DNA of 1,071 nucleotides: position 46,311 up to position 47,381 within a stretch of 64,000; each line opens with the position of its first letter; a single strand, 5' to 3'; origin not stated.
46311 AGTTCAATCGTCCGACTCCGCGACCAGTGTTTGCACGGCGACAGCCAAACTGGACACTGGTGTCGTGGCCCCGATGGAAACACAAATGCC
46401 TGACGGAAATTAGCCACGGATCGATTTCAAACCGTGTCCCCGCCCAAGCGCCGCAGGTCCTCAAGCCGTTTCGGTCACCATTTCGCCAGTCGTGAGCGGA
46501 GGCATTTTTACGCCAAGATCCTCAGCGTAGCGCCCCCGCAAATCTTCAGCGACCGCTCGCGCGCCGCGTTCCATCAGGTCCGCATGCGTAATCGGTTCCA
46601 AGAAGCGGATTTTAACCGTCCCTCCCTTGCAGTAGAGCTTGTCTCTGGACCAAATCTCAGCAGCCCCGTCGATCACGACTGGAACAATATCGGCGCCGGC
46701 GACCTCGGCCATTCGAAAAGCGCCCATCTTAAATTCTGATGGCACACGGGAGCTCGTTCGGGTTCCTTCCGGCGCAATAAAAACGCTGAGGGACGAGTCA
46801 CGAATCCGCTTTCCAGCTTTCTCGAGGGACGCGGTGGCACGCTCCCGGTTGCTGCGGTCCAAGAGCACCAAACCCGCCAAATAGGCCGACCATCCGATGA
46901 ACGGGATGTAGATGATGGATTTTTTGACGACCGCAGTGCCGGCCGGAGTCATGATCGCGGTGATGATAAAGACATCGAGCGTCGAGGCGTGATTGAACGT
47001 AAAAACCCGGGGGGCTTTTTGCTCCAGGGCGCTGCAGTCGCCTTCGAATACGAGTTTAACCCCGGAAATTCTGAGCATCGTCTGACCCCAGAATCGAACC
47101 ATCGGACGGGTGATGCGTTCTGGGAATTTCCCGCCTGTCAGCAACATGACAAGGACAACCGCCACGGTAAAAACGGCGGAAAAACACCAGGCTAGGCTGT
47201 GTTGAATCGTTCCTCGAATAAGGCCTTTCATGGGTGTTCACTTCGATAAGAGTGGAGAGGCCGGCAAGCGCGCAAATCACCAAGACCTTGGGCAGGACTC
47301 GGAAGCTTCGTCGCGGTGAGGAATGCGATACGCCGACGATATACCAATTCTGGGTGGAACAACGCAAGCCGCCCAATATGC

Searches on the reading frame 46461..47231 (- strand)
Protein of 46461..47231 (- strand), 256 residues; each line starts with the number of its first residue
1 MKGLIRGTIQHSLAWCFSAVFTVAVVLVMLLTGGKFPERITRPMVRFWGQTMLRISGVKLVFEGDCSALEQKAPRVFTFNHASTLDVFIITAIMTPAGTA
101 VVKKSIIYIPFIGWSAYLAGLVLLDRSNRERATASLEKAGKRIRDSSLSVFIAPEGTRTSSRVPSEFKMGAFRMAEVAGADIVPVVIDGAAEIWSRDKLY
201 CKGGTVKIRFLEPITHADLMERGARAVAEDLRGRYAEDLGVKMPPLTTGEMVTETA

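Call 9: search_protein_families(library=pfam, proteins=[window:46461-47231:-], max_evalue=0.001)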
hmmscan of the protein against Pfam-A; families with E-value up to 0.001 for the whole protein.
window:46461-47231:- (256 aa): 1 family
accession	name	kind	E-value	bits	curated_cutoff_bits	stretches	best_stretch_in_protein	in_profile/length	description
PF01553.26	Acyltransferase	-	2e-25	89.5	23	1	69-187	10-131/132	Acyltransferase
